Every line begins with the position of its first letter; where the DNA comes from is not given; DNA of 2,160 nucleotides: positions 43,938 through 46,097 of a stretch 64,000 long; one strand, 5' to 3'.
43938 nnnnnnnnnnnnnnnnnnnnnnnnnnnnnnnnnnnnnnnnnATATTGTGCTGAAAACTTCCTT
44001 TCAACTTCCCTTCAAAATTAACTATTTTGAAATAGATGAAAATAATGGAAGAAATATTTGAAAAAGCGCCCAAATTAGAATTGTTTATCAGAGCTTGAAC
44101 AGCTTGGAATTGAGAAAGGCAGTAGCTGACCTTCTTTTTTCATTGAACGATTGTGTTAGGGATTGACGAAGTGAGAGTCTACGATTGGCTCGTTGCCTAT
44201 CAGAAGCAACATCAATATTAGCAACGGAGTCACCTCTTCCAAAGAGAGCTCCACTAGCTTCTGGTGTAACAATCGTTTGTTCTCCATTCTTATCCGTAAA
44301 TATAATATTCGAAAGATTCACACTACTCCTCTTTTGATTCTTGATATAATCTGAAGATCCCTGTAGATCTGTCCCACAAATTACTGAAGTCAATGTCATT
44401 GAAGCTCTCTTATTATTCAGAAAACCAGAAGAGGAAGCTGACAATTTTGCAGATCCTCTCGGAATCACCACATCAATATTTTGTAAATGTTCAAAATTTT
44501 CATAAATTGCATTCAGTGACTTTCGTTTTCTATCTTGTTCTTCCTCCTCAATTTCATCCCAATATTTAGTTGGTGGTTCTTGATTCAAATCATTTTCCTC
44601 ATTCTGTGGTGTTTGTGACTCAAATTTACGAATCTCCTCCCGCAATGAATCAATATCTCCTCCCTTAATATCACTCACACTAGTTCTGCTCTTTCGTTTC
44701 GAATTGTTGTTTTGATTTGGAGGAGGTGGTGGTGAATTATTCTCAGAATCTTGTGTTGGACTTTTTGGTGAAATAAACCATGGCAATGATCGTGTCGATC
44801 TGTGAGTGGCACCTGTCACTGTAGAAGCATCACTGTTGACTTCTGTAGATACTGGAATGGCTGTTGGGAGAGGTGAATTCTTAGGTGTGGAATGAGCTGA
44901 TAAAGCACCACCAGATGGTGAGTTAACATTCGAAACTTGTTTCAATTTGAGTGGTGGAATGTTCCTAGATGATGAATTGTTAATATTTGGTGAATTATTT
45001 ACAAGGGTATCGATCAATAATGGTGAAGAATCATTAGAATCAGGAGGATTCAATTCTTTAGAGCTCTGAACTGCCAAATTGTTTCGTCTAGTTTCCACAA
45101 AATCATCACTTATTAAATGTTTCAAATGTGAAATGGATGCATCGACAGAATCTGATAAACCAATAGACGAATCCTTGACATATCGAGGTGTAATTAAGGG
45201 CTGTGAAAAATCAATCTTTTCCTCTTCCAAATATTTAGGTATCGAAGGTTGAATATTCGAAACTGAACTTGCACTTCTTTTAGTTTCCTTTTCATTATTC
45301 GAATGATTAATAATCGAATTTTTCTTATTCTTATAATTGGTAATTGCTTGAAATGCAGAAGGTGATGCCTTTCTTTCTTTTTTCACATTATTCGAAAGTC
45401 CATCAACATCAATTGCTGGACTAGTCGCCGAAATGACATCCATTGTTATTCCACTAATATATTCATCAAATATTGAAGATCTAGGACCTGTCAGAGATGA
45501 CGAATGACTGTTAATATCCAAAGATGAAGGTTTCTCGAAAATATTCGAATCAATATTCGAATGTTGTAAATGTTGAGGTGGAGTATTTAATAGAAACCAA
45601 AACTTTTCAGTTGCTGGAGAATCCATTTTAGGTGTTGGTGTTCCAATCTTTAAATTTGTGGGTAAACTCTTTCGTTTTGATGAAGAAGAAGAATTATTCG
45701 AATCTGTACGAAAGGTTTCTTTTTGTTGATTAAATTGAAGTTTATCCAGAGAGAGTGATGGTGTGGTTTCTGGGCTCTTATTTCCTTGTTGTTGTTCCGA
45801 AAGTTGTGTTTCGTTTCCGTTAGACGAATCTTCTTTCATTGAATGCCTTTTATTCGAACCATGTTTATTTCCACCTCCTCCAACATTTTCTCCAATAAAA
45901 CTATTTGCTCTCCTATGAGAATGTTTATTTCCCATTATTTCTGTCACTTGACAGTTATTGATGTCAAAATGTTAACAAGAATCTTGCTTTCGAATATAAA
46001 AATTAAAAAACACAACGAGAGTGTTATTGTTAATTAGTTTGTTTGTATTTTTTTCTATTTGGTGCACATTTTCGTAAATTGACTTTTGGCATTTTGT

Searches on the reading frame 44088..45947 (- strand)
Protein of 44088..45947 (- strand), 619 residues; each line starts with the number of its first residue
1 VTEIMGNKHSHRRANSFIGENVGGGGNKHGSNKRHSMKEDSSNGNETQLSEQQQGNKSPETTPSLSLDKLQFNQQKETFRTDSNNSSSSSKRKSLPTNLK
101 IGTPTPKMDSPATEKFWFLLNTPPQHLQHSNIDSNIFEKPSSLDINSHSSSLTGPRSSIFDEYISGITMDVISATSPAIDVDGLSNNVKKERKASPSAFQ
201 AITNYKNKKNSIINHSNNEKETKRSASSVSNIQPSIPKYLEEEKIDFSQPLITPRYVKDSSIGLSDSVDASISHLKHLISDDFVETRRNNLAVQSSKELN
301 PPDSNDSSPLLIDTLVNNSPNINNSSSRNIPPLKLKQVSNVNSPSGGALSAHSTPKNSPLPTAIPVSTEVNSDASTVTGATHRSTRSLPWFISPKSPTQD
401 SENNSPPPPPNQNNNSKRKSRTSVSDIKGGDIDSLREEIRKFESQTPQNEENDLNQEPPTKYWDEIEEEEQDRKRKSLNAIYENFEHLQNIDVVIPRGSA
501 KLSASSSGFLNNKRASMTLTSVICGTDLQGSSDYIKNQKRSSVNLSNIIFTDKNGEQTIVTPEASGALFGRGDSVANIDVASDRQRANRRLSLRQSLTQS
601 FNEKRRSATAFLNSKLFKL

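Call 3: search_protein_families(library=pfam, proteins=[window:44088-45947:-], max_evalue=1)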
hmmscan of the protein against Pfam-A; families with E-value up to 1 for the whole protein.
window:44088-45947:- (619 aa): 1 family
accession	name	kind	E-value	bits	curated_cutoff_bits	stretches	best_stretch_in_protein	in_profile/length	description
PF24062.1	DUF7362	-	0.039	14.6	27.6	1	465-519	29-80/163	Domain of unknown function (DUF7362)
